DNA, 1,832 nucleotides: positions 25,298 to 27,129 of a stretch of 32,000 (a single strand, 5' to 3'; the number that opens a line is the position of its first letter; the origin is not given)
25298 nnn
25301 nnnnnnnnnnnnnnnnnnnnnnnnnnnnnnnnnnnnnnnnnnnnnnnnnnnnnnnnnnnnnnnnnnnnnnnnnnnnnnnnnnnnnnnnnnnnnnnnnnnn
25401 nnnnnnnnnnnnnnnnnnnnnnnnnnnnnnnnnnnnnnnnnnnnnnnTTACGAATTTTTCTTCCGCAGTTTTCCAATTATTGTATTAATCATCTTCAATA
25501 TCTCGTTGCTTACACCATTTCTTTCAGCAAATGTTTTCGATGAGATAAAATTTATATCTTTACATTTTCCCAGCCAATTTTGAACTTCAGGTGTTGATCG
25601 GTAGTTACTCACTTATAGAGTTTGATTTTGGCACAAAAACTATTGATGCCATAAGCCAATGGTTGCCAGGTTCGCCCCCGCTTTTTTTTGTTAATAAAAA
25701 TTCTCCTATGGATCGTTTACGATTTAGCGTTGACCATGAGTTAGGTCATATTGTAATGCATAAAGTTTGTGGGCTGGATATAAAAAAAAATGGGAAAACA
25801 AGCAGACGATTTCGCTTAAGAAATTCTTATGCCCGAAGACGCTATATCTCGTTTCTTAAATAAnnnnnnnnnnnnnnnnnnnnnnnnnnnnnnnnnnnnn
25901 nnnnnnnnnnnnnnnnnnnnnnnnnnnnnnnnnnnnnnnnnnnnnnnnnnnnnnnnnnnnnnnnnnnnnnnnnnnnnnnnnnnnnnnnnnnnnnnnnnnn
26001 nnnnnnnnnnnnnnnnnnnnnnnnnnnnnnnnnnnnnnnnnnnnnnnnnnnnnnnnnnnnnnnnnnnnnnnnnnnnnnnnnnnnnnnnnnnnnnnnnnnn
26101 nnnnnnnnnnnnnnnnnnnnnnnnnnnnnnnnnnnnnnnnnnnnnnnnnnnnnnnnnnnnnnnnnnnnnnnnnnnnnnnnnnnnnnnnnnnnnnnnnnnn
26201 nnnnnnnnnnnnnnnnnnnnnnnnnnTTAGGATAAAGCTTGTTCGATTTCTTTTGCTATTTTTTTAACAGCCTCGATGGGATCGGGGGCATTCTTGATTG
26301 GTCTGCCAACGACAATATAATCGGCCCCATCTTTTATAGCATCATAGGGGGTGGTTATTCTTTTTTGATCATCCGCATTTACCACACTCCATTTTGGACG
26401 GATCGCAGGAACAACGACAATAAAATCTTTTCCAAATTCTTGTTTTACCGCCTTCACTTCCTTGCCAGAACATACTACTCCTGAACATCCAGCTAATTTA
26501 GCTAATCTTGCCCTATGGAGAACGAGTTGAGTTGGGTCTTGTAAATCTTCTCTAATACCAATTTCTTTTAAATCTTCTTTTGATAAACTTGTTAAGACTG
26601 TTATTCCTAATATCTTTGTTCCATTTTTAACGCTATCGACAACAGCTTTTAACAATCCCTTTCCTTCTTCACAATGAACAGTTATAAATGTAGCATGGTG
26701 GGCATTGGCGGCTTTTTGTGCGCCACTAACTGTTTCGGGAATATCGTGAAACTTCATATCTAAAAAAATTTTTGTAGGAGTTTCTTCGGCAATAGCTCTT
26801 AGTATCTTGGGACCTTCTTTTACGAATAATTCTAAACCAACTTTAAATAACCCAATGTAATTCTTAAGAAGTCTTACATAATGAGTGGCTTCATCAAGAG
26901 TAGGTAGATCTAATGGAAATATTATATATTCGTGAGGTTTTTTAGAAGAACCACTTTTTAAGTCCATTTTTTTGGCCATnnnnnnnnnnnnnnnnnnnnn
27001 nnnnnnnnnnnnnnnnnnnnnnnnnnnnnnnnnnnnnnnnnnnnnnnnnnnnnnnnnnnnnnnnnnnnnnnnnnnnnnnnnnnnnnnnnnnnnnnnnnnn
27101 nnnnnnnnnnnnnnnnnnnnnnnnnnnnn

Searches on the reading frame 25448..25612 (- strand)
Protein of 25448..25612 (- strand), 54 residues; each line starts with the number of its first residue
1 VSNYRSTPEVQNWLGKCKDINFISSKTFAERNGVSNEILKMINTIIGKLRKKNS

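Call 55: search_protein_families(library=pfam, max_evalue=0.01, proteins=[window:25448-25612:-])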
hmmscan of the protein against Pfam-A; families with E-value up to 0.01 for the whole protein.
window:25448-25612:- (54 aa): 1 family
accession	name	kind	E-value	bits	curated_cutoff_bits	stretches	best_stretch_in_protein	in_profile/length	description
PF05635.17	23S_rRNA_IVP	-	0.00053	20.6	33.8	1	5-43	67-105/106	23S rRNA-intervening sequence protein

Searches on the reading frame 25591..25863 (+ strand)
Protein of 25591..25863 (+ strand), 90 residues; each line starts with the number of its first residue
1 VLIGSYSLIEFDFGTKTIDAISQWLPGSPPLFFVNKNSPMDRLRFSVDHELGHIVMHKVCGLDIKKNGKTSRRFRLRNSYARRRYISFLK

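Call 55: search_protein_families(library=pfam, max_evalue=0.01, proteins=[window:25591-25863:+])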
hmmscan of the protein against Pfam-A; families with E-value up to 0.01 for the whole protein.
window:25591-25863:+ (90 aa): 1 family
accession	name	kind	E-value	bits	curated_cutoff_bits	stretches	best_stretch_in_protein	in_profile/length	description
PF06114.19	Peptidase_M78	-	2.9e-05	24.3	22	1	8-59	8-58/123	IrrE N-terminal-like domain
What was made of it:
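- Checked: A Peptidase_M78 (ImmA/IrrE) pseudogene lies at 25591-26098 (call 55).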

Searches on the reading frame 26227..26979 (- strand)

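Call 55: search_protein_families(library=pfam, max_evalue=0.01, proteins=[window:26227-26979:-])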
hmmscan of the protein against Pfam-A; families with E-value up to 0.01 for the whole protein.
window:26227-26979:- (250 aa): 1 family
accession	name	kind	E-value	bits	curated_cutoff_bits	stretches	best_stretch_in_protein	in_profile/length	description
PF00215.30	OMPdecase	-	7.2e-53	180.2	27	1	19-241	3-221/221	Orotidine 5'-phosphate decarboxylase / HUMPS family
